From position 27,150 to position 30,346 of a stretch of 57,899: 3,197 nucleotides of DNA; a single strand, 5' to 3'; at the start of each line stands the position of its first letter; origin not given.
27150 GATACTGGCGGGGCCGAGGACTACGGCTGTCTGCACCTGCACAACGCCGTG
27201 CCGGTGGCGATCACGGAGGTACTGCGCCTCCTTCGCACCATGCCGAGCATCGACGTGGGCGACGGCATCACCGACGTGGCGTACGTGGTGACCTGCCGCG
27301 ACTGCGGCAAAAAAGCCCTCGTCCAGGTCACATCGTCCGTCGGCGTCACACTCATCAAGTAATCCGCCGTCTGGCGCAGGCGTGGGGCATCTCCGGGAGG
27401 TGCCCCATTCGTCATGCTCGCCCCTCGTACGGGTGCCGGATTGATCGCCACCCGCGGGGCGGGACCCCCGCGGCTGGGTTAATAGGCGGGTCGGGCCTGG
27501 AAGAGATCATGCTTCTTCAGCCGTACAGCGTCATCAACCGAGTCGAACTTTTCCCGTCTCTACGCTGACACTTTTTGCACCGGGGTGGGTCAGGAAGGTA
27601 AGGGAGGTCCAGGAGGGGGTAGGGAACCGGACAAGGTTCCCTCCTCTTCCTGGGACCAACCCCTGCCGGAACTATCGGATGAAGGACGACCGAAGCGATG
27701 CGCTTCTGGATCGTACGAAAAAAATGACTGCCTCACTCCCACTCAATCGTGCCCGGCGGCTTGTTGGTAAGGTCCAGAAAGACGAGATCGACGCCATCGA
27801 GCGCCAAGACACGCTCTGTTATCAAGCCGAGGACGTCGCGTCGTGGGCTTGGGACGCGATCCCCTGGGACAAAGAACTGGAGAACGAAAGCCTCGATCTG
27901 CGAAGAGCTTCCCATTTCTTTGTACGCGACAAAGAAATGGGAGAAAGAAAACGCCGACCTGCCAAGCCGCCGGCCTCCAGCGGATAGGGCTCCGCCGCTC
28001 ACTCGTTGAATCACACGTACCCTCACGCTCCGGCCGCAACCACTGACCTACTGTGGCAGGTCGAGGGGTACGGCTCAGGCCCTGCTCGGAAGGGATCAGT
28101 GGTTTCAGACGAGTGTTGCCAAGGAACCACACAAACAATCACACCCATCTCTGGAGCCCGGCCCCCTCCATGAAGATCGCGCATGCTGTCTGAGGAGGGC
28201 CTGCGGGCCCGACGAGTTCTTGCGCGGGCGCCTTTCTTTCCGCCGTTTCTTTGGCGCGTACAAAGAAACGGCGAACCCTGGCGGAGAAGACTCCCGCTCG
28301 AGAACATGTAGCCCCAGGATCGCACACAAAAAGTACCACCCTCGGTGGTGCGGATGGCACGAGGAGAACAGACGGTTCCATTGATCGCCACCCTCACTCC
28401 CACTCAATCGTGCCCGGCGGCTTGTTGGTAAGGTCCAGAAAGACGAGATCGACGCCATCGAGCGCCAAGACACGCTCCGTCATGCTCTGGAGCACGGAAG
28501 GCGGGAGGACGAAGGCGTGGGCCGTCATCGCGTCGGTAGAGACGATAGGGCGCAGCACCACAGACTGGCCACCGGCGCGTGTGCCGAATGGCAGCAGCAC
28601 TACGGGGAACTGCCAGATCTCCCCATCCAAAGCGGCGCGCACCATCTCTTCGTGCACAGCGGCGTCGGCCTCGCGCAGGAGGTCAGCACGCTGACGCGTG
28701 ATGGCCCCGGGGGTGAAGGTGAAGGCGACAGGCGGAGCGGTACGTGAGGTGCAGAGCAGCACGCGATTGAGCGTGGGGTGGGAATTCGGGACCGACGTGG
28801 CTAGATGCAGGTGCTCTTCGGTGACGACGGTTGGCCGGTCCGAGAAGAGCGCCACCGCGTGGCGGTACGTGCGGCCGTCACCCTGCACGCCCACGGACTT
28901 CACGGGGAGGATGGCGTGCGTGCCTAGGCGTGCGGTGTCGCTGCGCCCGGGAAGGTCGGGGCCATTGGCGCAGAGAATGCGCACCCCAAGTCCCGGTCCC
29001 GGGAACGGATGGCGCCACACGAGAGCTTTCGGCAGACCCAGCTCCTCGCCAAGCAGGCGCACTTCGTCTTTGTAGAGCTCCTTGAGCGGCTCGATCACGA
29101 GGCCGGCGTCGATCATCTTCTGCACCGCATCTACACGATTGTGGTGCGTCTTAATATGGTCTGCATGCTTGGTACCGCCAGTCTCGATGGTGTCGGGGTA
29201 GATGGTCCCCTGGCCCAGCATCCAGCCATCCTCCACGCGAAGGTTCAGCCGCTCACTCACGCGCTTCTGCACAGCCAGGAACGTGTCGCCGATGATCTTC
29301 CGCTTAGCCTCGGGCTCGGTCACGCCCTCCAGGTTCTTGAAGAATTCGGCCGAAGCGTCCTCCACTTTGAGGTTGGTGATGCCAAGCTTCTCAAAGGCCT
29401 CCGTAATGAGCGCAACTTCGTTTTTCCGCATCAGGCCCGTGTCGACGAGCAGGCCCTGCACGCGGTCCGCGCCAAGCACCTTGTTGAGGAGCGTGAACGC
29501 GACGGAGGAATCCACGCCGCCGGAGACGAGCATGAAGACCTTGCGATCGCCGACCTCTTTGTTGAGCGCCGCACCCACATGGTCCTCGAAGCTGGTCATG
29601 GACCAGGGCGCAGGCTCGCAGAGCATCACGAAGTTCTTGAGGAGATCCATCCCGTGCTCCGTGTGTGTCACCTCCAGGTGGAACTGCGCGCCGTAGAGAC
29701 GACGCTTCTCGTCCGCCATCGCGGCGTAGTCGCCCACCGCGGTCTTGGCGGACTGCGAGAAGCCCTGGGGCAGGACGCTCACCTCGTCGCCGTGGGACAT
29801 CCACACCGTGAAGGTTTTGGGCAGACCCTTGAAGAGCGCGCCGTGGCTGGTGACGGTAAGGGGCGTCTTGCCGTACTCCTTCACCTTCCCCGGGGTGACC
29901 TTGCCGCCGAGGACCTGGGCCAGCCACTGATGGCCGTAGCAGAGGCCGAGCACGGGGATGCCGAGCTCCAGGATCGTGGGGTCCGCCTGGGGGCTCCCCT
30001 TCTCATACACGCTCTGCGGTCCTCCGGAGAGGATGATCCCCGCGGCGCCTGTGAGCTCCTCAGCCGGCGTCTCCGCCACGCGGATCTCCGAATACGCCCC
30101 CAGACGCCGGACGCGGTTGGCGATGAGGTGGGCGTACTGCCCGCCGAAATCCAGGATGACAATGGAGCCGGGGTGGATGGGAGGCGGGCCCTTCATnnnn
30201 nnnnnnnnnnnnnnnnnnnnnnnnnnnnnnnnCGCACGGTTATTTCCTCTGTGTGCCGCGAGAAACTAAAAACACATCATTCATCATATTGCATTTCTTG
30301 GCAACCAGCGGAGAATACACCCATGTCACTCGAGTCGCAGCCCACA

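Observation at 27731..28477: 86-bp perfect duplication of the guaA 3' end brackets a 575-bp ORF-less, hairpin-rich insert (att-like junctions, no recombinase in sight)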

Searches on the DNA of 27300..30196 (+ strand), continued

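Call 76: search_with_rna_model(model_id=R1, sources=[L001, L003, L004, L006, L033, L077, L030, L012, L010, L041, L048, L064, L068, L071, L072, L083], max_evalue=1)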
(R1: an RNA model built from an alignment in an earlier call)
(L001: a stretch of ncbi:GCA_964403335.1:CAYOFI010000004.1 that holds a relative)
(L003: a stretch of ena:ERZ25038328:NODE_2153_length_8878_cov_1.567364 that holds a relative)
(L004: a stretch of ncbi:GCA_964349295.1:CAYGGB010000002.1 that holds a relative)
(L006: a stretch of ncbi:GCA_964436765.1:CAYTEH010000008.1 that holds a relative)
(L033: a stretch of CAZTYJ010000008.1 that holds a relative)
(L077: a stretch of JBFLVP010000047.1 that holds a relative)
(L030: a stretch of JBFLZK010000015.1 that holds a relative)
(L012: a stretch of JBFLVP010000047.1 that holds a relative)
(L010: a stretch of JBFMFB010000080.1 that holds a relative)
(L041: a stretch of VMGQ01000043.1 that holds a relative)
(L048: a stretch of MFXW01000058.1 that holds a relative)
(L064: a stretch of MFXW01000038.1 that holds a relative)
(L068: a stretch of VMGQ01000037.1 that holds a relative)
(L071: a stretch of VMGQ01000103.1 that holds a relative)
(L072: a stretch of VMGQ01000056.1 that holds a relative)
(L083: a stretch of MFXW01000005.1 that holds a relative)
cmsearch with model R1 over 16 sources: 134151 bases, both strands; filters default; matches with E-value up to 1: 48.
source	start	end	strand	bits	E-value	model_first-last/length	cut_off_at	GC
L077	3855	3909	-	72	1.6e-19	1-55/55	no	0.56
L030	3856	3910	+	72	1.6e-19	1-55/55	no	0.56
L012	7811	7865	+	72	1.6e-19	1-55/55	no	0.56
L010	1095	1149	+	72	1.6e-19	1-55/55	no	0.56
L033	7360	7414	-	70.6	4.1e-19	1-55/55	no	0.53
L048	5981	6035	+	64.6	2.7e-17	1-55/55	no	0.44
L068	2815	2869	+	64.6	2.7e-17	1-55/55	no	0.44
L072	431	485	-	64.6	2.7e-17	1-55/55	no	0.44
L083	987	1041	-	64.6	2.7e-17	1-55/55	no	0.44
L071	2525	2579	-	64.5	2.9e-17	1-55/55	no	0.49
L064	1668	1722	-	63.8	4.8e-17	1-55/55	no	0.45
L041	6775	6829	+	57.4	4.1e-15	1-55/55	no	0.42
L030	3656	3710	-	50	6.6e-13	1-55/55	no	0.51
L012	7610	7664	-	46.5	7.7e-12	1-55/55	no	0.51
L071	2538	2592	+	43.3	7.2e-11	1-55/55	no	0.44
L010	1535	1589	-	43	8.9e-11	1-55/55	no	0.51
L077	823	877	-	42.4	1.3e-10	1-55/55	no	0.6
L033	7378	7409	+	39.2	1.2e-09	6-37/55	no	0.47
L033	7549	7603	+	38.9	1.5e-09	1-55/55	no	0.44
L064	6787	6846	-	38.3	2.2e-09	1-55/55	no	0.47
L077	3873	3904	+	38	2.7e-09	6-37/55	no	0.5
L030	3861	3892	-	38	2.7e-09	6-37/55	no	0.5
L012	7816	7847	-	38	2.7e-09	6-37/55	no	0.5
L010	1100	1131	-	38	2.7e-09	6-37/55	no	0.5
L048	5986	6017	-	37.2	4.9e-09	6-37/55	no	0.44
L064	1686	1717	+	37.2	4.9e-09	6-37/55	no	0.44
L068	2820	2851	-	37.2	4.9e-09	6-37/55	no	0.44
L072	449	480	+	37.2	4.9e-09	6-37/55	no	0.44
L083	1005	1036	+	37.2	4.9e-09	6-37/55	no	0.44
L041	6780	6811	-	27.4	4.3e-06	6-37/55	no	0.41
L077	1024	1078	+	25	2.3e-05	1-55/55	no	0.51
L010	1553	1584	+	22.5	0.00013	6-37/55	no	0.44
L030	3674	3705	+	22.4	0.00014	6-37/55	no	0.44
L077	841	872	+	21.5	0.00026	6-37/55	no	0.56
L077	4056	4110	+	21.2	0.00032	1-55/55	no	0.49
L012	7631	7656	+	21.1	0.00034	9-34/55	no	0.46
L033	7559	7580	-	20.6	0.0005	11-32/55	no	0.32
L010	1303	1352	+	17.7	0.0035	1-55/55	no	0.52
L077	1034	1055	-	13.1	0.091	11-32/55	no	0.36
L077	4066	4087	-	13.1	0.091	11-32/55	no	0.36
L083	6062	6132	-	11.9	0.2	1-55/55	no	0.38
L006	2459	2486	+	11.7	0.24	1-55/55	no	0.54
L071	4157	4190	-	11.1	0.37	1-55/55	no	0.35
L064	6805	6841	+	10.9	0.4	6-37/55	no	0.43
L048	1818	1847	-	10.8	0.44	1-55/55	no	0.47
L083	6073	6132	+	10.6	0.49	1-55/55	no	0.4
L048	4699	4735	-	10.5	0.52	1-55/55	no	0.46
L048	2051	2077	-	10.5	0.56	1-55/55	no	0.52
